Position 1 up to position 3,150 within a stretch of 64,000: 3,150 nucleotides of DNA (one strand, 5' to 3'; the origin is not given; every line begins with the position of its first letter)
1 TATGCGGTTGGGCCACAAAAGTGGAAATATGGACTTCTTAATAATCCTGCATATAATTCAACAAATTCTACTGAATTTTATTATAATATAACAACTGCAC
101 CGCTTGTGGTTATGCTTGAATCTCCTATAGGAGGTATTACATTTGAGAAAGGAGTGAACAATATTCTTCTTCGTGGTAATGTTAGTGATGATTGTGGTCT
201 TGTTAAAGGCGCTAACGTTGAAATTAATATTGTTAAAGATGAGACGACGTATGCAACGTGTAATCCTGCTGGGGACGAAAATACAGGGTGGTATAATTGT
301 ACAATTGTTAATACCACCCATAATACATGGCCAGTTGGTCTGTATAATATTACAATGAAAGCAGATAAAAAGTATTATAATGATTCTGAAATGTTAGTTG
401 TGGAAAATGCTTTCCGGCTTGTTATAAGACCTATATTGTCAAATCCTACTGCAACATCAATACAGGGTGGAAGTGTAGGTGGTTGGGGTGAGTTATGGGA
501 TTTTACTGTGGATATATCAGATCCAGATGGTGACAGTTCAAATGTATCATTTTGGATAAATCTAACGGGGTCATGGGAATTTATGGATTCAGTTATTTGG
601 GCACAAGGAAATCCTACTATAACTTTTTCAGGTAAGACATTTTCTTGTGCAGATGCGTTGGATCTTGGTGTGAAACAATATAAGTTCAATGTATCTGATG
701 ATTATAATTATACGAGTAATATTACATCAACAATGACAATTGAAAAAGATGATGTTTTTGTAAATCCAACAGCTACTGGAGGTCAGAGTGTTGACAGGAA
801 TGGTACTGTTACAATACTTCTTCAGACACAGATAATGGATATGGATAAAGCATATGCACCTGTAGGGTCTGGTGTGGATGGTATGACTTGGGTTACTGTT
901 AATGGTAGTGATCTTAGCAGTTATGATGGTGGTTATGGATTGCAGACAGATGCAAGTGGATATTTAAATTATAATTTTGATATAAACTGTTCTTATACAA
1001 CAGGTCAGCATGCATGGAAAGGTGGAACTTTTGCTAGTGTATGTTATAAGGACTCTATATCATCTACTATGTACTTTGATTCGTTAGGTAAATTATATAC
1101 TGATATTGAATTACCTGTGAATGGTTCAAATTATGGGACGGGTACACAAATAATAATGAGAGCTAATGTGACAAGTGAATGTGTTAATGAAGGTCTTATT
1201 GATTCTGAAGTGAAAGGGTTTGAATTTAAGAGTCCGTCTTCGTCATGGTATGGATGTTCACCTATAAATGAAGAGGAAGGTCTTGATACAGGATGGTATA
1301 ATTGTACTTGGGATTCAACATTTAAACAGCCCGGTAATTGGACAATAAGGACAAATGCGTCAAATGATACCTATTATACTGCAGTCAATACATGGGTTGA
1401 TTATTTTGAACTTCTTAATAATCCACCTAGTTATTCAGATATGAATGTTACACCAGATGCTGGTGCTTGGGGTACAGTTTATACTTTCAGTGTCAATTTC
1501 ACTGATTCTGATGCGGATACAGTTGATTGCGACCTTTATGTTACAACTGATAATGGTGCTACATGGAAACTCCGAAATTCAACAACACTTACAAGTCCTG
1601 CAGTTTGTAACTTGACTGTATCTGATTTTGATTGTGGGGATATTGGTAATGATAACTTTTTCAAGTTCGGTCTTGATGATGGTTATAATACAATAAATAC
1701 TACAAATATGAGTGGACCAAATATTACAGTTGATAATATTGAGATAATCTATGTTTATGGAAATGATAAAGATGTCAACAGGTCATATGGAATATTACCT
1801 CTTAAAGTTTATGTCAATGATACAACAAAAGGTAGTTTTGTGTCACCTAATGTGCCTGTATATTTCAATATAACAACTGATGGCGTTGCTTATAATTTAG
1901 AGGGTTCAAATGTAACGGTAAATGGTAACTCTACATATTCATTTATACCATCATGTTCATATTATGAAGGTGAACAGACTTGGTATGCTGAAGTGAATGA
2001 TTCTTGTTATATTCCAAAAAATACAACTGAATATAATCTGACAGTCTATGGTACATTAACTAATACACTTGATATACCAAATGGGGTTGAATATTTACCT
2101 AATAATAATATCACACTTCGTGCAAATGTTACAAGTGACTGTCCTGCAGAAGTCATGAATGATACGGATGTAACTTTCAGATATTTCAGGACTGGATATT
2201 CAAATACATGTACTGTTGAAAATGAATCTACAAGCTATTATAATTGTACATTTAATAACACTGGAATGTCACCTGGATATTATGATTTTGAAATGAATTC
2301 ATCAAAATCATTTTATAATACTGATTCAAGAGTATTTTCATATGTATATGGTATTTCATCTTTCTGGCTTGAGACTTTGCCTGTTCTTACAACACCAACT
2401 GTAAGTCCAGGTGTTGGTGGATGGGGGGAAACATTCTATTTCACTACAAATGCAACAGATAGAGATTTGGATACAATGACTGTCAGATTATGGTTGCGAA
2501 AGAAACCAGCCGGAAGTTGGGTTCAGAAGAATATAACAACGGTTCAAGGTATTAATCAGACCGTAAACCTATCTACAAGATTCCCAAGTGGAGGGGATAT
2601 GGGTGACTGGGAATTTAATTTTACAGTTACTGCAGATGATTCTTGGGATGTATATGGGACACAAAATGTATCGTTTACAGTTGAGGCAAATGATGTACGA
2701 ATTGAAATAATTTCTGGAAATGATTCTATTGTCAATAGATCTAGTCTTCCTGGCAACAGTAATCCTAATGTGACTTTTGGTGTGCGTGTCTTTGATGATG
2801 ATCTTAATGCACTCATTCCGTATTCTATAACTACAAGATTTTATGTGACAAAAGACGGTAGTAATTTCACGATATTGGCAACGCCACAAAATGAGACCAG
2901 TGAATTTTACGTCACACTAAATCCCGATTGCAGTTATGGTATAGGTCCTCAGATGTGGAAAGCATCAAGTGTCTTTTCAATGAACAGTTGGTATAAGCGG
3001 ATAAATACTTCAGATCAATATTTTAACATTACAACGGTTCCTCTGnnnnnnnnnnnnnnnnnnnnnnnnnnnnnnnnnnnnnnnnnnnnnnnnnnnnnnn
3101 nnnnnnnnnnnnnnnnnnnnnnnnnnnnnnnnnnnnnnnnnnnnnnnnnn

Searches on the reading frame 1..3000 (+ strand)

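Call 58: search_protein_families(library=pfam, proteins=[window:1-3000:+], max_evalue=0.5)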
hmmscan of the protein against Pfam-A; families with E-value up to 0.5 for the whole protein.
window:1-3000:+ (1000 aa): 1 family
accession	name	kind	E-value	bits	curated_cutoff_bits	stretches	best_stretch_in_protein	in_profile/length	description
PF02012.26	BNR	-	0.45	11.1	27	1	513-524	1-12/12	BNR/Asp-box repeat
